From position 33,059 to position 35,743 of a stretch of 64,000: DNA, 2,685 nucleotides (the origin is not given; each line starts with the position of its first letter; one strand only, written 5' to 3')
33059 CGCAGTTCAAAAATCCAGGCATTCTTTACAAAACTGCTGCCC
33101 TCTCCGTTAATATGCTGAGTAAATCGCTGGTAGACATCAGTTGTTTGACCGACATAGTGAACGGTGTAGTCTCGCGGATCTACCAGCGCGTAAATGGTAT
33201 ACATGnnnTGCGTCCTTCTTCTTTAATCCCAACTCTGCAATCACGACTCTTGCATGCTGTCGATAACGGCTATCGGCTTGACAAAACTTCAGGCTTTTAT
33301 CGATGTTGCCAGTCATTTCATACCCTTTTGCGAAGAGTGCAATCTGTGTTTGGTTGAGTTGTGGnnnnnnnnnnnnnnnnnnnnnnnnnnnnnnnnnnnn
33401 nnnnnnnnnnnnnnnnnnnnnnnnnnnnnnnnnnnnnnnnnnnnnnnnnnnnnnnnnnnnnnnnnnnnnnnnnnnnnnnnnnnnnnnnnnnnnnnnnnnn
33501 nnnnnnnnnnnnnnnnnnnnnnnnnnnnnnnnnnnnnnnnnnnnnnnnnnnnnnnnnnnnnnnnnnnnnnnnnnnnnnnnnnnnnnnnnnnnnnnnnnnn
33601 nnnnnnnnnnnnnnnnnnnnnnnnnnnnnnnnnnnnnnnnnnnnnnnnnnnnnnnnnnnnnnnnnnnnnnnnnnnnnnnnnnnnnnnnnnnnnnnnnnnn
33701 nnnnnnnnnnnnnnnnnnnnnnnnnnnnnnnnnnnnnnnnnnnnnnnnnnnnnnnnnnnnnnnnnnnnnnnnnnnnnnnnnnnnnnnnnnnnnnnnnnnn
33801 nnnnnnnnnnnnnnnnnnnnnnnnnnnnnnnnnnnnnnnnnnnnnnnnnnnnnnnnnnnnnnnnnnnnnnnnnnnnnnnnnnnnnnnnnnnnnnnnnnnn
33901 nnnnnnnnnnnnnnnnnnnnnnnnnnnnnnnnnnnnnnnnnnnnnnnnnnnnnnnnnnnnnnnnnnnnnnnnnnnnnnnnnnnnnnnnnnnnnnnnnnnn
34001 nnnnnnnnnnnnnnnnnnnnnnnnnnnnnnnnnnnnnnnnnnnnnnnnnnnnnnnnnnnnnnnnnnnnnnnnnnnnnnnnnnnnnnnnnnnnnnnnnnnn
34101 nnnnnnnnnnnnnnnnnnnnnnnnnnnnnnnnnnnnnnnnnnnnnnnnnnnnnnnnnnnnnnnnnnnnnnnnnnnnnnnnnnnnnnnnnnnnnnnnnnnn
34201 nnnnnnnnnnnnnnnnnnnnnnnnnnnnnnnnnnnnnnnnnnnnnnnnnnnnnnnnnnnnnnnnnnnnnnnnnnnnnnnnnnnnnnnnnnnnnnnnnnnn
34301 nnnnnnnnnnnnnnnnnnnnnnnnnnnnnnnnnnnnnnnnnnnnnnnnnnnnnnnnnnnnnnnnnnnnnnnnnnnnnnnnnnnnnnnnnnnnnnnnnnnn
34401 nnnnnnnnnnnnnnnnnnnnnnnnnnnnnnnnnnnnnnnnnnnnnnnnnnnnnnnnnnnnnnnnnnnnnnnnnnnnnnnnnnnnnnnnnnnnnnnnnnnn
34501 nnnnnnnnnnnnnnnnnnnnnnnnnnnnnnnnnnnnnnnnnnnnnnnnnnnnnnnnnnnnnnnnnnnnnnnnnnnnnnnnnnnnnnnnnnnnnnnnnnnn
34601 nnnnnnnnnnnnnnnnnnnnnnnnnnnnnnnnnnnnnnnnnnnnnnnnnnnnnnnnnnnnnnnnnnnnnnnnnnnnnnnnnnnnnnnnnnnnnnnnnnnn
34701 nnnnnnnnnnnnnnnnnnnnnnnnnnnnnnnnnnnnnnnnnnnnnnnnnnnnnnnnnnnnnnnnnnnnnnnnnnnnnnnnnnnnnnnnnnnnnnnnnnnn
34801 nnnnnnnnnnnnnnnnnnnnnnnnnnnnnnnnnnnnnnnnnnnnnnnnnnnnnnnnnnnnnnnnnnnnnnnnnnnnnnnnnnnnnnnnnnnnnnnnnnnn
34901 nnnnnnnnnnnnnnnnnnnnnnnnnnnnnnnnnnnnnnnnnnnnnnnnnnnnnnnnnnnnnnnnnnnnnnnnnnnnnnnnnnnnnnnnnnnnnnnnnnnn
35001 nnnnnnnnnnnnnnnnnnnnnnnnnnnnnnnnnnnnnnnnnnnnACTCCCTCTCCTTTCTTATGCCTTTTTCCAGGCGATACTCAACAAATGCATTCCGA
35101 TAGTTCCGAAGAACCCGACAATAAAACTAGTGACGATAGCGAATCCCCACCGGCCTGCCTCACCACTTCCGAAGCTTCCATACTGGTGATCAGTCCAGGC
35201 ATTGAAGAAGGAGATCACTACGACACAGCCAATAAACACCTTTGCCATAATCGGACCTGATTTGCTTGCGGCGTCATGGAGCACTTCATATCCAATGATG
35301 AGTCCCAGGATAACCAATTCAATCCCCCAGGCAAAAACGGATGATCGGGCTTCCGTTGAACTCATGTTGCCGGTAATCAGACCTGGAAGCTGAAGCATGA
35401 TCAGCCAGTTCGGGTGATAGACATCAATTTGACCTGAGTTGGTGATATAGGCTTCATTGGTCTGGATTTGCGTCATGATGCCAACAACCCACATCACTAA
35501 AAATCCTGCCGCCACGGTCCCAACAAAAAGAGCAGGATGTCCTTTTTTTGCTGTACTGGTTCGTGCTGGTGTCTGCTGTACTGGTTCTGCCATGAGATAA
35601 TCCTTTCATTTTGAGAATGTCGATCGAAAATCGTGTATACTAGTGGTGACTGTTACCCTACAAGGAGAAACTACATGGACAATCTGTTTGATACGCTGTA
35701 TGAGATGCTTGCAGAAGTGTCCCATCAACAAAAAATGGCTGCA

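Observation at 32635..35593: HerA/FtsK-like ATPase plus polytopic membrane protein, with its C-terminal module duplicated in the downstream GIY-YIG endonuclease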

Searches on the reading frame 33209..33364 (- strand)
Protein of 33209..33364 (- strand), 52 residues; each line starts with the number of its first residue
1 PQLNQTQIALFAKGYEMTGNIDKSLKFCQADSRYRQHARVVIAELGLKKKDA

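Call 51: find_homologous_proteins(query=A3, max_evalue=0.01)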
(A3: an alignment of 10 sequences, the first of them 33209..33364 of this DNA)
Query A3 (10 sequences) (52 aa, profile of the alignment): 1 proteins with E <= 0.01 among 64 candidates.
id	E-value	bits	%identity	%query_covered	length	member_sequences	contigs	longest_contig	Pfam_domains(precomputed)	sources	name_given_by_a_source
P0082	2.9e-9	55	27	77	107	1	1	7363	-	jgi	jgi:hypothetical protein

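Call 56: find_encoding_contigs(protein=P0082, flank=5000, max_places=1)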
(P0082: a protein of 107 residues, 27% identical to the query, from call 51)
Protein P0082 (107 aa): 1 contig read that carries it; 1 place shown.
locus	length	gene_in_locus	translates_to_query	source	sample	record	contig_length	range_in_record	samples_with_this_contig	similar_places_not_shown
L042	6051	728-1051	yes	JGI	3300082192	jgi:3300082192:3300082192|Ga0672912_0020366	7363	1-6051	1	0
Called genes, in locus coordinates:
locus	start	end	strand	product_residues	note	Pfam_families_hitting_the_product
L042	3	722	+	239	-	?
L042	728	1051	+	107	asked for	-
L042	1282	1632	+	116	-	-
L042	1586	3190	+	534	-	PF06677:Auto_anti-p27 (faint)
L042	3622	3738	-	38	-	-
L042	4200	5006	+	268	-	PF00805:Pentapeptide, PF13599:Pentapeptide_4 (weak), PF00805:Pentapeptide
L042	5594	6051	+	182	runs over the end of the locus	-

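Call 60: search_protein_families(library=pfam, alignment_id=A4, max_evalue=10)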
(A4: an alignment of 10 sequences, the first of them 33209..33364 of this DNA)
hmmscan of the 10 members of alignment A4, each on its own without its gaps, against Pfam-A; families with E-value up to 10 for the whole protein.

A. member 1, window:33209-33364:- (52 aa): 0 families

B. families by the number of members that match (of 10 scanned): 1 family
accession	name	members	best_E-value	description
PF19551.4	DUF6074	1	0.12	Family of unknown function (DUF6074)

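Call 67: predict_structure(alignment_id=A4)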
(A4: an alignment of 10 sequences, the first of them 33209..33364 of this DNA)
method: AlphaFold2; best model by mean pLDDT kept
length: 52 residues; sequences in the alignment: 10
mean_pLDDT: 87.6   pTM: 0.68
mean pLDDT of the five models: 87.6, 86.5, 85.9, 85.0, 84.3
residues with pLDDT >= 90: 37; 70-90: 11; 50-70: 2; < 50: 2
segments of 3 or more residues with pLDDT < 50: none
pLDDT, mean of each block of 10 residues (from residue 1): 91 91 91 91 83 42
secondary structure, 60 per line:
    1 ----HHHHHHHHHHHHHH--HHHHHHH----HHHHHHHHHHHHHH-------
elements in order: H5-18 H21-27 H32-45

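Call 69: search_protein_representatives(alignment_id=A4)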
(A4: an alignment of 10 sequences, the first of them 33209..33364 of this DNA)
Query: 10 sequences, 49 profile positions. Proteins with E-value up to 0.001 (for the whole library): 77; up to 1e-10: 24; up to 1e-30: 0. The best 77 are listed.
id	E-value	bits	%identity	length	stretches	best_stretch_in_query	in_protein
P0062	2.2e-19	85.3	-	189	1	1-47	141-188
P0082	6.5e-18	80.5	-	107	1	1-48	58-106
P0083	1.3e-17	79.6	-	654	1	2-47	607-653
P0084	9.8e-17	76.8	-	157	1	2-47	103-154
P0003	2.0e-16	75.8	-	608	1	1-48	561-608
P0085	2.3e-16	75.6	-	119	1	2-49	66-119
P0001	2.5e-16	75.5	-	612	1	1-49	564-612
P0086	1.2e-15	73.3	-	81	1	2-48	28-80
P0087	3.4e-15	71.8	-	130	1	1-48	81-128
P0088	4.2e-15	71.5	-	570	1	2-49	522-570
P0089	5.1e-15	71.3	-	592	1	3-48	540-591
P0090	2.2e-14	69.3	-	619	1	2-49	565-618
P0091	3.6e-13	65.3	-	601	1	1-48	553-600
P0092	5.0e-12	61.7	-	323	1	2-47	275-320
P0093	6.6e-12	61.3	-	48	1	1-47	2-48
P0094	8.7e-12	60.9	-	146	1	2-45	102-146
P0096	2.0e-11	59.8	-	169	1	2-49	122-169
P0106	2.9e-09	52.8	-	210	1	2-47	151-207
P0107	4.5e-09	52.2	-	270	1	5-48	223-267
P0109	6.1e-09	51.8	-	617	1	2-48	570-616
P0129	7.7e-07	45.1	-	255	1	1-46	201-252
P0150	2.6e-04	37.0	-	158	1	3-46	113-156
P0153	4.0e-04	36.4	-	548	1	6-44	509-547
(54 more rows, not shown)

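Call 71: fold_search(model_id=the predicted structure, library=pdb)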
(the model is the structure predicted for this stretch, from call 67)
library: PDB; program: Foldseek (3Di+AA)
matches with E <= 10: 74; with E <= 0.001: 0
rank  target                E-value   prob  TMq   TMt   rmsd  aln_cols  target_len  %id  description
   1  9iyz_A                7.3e-01  0.66  0.53  0.36   4.1        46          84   20  Crystal Structure of the Acinetobacter baumannii LysR family regulator AceR DNA-binding domain (P321) (released 2025-08-06)
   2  1b9n_B                1.2e+00  0.66  0.55  0.14   4.0        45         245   16  REGULATOR FROM ESCHERICHIA COLI (released 2000-03-15)
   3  8wpa_A                1.2e+00  0.60  0.55  0.36   3.6        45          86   20  Crystal Structure of the Acinetobacter baumannii LysR family regulator AceR DNA-binding domain (H32) (released 2025-04-16)
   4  1b9m_A                1.4e+00  0.60  0.54  0.13   3.9        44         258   16  REGULATOR FROM ESCHERICHIA COLI (released 2000-03-15)
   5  8wpa_D                1.5e+00  0.51  0.54  0.35   4.0        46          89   20  Crystal Structure of the Acinetobacter baumannii LysR family regulator AceR DNA-binding domain (H32) (released 2025-04-16)
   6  1o7l_B                2.2e+00  0.35  0.52  0.14   4.4        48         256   17  Molybdate-activated form of ModE from Escherichia coli (released 2003-02-20)
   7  1b9n_A                2.2e+00  0.33  0.55  0.14   6.7        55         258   16  REGULATOR FROM ESCHERICHIA COLI (released 2000-03-15)
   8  9iyz_C                2.3e+00  0.41  0.55  0.37   3.4        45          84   20  Crystal Structure of the Acinetobacter baumannii LysR family regulator AceR DNA-binding domain (P321) (released 2025-08-06)
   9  7e40_A                2.5e+00  0.30  0.55  0.31   4.7        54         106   13  Mechanism of Phosphate Sensing and Signaling Revealed by Rice SPX1-PHR2 Complex Structure (released 2021-11-10)
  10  2p6t_B                2.6e+00  0.33  0.60  0.25   3.9        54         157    7  CRYSTAL STRUCTURE OF TRANSCRIPTIONAL REGULATOR NMB0573 and L-LEUCINE COMPLEX FROM NEISSERIA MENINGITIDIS (released 2007-04-03)
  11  1b9m_B                2.8e+00  0.38  0.54  0.14   4.0        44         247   16  REGULATOR FROM ESCHERICHIA COLI (released 2000-03-15)
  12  2p5v_G                3.2e+00  0.28  0.58  0.25   3.2        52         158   12  Crystal Structure of Transcriptional Regulator NMB0573 from Neisseria Meningitidis (released 2007-04-03)
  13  2cfx_A                3.4e+00  0.33  0.62  0.28   3.3        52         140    4  Structure of B.subtilis LrpC (released 2006-03-28)
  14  9iyz_B                3.4e+00  0.30  0.53  0.37   3.2        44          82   20  Crystal Structure of the Acinetobacter baumannii LysR family regulator AceR DNA-binding domain (P321) (released 2025-08-06)
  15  7e40_C                3.4e+00  0.23  0.55  0.32   7.4        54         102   13  Mechanism of Phosphate Sensing and Signaling Revealed by Rice SPX1-PHR2 Complex Structure (released 2021-11-10)
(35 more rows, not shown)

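Call 72: search_protein_families(library=pfam, proteins=[P0091, P0109, P0153, P0129, P0107, P0106, P0096, P0094, P0150, P0087], max_evalue=0.01)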
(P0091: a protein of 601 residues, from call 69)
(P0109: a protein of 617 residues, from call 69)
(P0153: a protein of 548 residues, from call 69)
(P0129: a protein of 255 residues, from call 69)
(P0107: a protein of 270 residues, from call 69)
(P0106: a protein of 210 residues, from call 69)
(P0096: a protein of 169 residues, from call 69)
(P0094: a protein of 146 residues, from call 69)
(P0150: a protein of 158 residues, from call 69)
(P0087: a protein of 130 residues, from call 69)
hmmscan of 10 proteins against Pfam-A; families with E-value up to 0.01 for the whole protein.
P0091 (601 aa): 1 family
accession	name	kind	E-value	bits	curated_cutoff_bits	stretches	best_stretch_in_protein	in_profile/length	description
PF06305.16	LapA_dom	-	0.0061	16.9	28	0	58-94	20-56/64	Lipopolysaccharide assembly protein A domain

P0109 (617 aa): 0 families

P0153 (548 aa): 1 family
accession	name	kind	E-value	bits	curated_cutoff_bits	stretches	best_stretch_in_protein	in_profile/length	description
PF12846.13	AAA_10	-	0.0028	17.2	27.5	1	197-244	25-70/362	AAA-like domain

P0129 (255 aa): 0 families

P0107 (270 aa): 0 families

P0106 (210 aa): 0 families

P0096 (169 aa): 0 families

P0094 (146 aa): 0 families

P0150 (158 aa): 0 families

P0087 (130 aa): 0 families

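Call 90: find_related_loci(query=A4, collection=viral_contigs, flank=4000)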
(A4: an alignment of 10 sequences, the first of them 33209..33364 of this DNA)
Query A4 (52 aa) in viral_contigs; peptide patterns used: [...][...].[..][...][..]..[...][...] (x = any residue, [..] = any of these).
9 stretches matched a pattern, but none encodes a relative of the query by tblastn (E <= 1e-3).

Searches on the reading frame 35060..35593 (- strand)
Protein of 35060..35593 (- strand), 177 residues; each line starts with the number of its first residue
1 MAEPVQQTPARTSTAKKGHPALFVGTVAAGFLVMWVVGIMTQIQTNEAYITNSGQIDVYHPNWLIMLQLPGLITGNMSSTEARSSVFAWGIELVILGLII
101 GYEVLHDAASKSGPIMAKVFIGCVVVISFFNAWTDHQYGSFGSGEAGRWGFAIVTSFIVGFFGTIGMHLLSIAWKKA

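Call 3: search_protein_families(library=pfam, proteins=[window:35060-35593:-], max_evalue=0.1)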
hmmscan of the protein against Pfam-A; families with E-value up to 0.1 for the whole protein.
window:35060-35593:- (177 aa): 0 families

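Call 4: search_protein_families(library=phrogs, proteins=[window:35060-35593:-], max_evalue=0.01)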
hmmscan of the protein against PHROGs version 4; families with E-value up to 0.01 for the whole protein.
window:35060-35593:- (177 aa): 0 families

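Call 81: search_dna_similar(query=window:35060-35593:-, collection=plasmids, mode=protein, max_evalue=0.01, max_rows=10)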
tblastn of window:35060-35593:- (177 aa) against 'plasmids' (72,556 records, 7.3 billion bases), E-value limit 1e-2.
No match.

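Call 82: search_dna_similar(query=window:35060-35593:-, collection=phages, mode=protein, max_evalue=0.01, max_rows=10)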
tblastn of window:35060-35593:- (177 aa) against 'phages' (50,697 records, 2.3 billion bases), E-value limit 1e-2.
No match.
